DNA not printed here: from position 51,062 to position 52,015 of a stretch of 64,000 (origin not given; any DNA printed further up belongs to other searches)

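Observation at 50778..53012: Lower-GC operon of C5-methyltransferase, GIY-YIG nuclease and Vsr (candidate restriction-modification island)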

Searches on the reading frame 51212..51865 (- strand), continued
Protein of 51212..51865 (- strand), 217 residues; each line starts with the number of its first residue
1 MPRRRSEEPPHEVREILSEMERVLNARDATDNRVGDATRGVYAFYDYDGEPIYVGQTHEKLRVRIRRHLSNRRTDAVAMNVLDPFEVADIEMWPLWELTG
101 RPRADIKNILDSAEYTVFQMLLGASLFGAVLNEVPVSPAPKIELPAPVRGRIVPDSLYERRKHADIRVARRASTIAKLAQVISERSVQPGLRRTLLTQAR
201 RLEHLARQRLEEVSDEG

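Call 27: fold_search(model_id=the predicted structure, library=pdb)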
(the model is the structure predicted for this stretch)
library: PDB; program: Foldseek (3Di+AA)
matches with E <= 10: 212; with E <= 0.001: 0
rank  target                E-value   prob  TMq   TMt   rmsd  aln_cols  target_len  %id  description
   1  1yd6_C                2.8e-02  0.99  0.26  0.54   3.0        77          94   23  Crystal structure of the GIY-YIG N-terminal endonuclease domain of UvrC from Bacillus caldotenax (released 2005-03-01)
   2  1yd6_A                3.4e-02  0.94  0.26  0.53   5.5        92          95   23  Crystal structure of the GIY-YIG N-terminal endonuclease domain of UvrC from Bacillus caldotenax (released 2005-03-01)
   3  1yd5                  3.6e-02  0.99  0.30  0.64   3.5       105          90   18  Crystal structure of the GIY-YIG N-terminal endonuclease domain of UvrC from Thermotoga maritima: Point mutant N88A boun (released 2005-03-01)
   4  1yd3                  4.3e-02  0.98  0.30  0.64   3.5       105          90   18  Crystal structure of the GIY-YIG N-terminal endonuclease domain of UvrC from Thermotoga maritima: Point mutant Y43F boun (released 2005-03-01)
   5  1yd6_D                4.3e-02  0.98  0.26  0.54   3.1        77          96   23  Crystal structure of the GIY-YIG N-terminal endonuclease domain of UvrC from Bacillus caldotenax (released 2005-03-01)
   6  1yd4                  5.1e-02  0.98  0.30  0.65   3.4       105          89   17  Crystal structure of the GIY-YIG N-terminal endonuclease domain of UvrC from Thermotoga maritima: Point mutant Y29F boun (released 2005-03-01)
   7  1ycz                  5.4e-02  0.98  0.30  0.65   3.4       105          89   18  Crystal structure of the GIY-YIG N-terminal endonuclease domain of UvrC from Thermotoga maritima (released 2005-03-01)
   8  1yd6_B                5.4e-02  0.97  0.26  0.58   3.1        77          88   23  Crystal structure of the GIY-YIG N-terminal endonuclease domain of UvrC from Bacillus caldotenax (released 2005-03-01)
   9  1yd2                  6.1e-02  0.97  0.30  0.64   3.5       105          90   17  Crystal structure of the GIY-YIG N-terminal endonuclease domain of UvrC from Thermotoga maritima: Point mutant Y19F boun (released 2005-03-01)
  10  3nic_E                4.1e-01  0.38  0.29  0.30  15.2       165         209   14  DNA binding and cleavage by the GIY-YIG endonuclease R.Eco29kI inactive variant Y49F (released 2010-09-08)
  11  7ct3                  6.6e-01  0.04  0.11  0.17  13.2       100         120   14  Crystal Structure of MglC from Myxococcus xanthus (released 2021-01-27)
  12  3mx4_E                7.0e-01  0.30  0.27  0.28  15.5       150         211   15  DNA binding and cleavage by the GIY-YIG endonuclease R.Eco29KI inactive variant E142Q (released 2010-09-08)
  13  3nic_A                7.9e-01  0.25  0.28  0.28  15.7       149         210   15  DNA binding and cleavage by the GIY-YIG endonuclease R.Eco29kI inactive variant Y49F (released 2010-09-08)
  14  3mx4_C                8.3e-01  0.25  0.27  0.28  15.2       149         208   15  DNA binding and cleavage by the GIY-YIG endonuclease R.Eco29KI inactive variant E142Q (released 2010-09-08)
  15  3nic_C                8.9e-01  0.23  0.29  0.30  14.9       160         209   16  DNA binding and cleavage by the GIY-YIG endonuclease R.Eco29kI inactive variant Y49F (released 2010-09-08)
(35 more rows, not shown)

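Call 45: search_protein_families(library=pfam, proteins=[L009:3097-3954:+, L009:3947-4681:+, L008:3968-4675:+, L009:1747-1962:+], max_evalue=0.1)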
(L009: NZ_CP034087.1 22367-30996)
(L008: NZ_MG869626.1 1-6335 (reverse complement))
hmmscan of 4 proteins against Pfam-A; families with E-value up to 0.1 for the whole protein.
L009:3097-3954:+ (285 aa): 0 families

L009:3947-4681:+ (244 aa): 2 families
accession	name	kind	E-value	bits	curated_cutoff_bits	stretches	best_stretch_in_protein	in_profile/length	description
PF01541.30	GIY-YIG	-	4.5e-07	30.5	22.6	1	52-108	1-56/78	GIY-YIG catalytic domain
PF24348.1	DUF7508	-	0.052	14.2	26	0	52-91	21-58/79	Domain of unknown function (DUF7508)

L008:3968-4675:+ (235 aa): 1 family
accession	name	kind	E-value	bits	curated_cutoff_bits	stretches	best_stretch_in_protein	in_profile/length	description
PF01541.30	GIY-YIG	-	2.6e-06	28.1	22.6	1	43-97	1-54/78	GIY-YIG catalytic domain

L009:1747-1962:+ (71 aa): 0 families

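Call 65: search_protein_families(library=padloc, proteins=[L009:3097-3954:+, L009:3947-4681:+], max_evalue=0.01)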
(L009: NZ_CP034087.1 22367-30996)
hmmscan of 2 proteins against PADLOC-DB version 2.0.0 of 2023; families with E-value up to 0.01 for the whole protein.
L009:3097-3954:+ (285 aa): 1 family
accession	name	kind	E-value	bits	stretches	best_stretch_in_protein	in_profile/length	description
PDLC03501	REase_II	-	1.7e-111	369.9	1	1-284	1-284/285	Type II restriction enzyme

L009:3947-4681:+ (244 aa): 1 family
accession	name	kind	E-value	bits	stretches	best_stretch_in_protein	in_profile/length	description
PDLC04921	PDC-S14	-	0.0019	15.5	1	54-87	50-87/280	-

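Call 80: search_protein_families(library=phrogs, proteins=[window:51212-51865:-], max_evalue=0.01)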
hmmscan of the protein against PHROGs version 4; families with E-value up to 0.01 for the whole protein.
window:51212-51865:- (217 aa): 0 families

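Call 82: fold_search(model_id=the predicted structure, library=viral)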
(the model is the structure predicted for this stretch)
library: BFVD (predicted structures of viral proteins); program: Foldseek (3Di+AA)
matches with E <= 10: 430; with E <= 0.001: 0
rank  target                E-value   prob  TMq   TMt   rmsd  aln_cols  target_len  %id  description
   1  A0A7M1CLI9            1.1e-03  0.99  0.30  0.30   9.9       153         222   18  G-I-Y Y-I-G endonuclease [Arthrobacter phage Phives]
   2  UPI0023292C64         3.1e-03  0.98  0.31  0.28  11.9       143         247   19  (no name look-up for this kind of identifier)
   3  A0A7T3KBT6            3.7e-03  0.99  0.32  0.30   6.5       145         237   21  G-I-Y Y-I-G endonuclease [Arthrobacter phage Tbone]
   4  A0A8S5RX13            1.1e-02  0.87  0.22  0.18   9.3       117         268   16  GIY-YIG domain-containing protein [Siphoviridae sp. ctEJG5]
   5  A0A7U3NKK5            2.5e-02  0.94  0.22  0.25   4.1        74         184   19  GIY-YIG endonuclease [Bacillus phage Kirov]
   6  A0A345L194            2.5e-02  0.89  0.19  0.31   9.9        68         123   25  G-I-Y Y-I-G endonuclease [Gordonia phage Apricot]
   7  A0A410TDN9            5.1e-02  0.60  0.24  0.32  12.6       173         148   14  G-I-Y Y-I-G endonuclease [Gordonia phage Asapag]
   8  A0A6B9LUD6            6.0e-02  0.41  0.27  0.33  17.6       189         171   20  (no name in the UniProt tables at hand)
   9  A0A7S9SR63            6.4e-02  0.93  0.31  0.40   6.6       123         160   15  (no name in the UniProt tables at hand)
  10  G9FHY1                7.7e-02  0.89  0.28  0.35  14.3       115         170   19  (no name in the UniProt tables at hand)
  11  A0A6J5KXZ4            8.6e-02  0.94  0.24  0.40   5.5        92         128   22  GIY-YIG nuclease superfamily [uncultured Caudovirales phage]
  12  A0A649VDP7            1.2e-01  0.77  0.26  0.44   6.1       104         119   19  G-I-Y-Y-I-G endonuclease [Mycobacterium phage Chuckly]
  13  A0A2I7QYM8            1.2e-01  0.47  0.25  0.36  12.3       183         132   10  (no name in the UniProt tables at hand)
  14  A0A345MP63            1.4e-01  0.54  0.19  0.40   7.8        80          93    8  (no name in the UniProt tables at hand)
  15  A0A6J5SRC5            1.6e-01  0.35  0.27  0.35  16.2       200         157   14  GIY-YIG nuclease superfamily [uncultured Caudovirales phage]
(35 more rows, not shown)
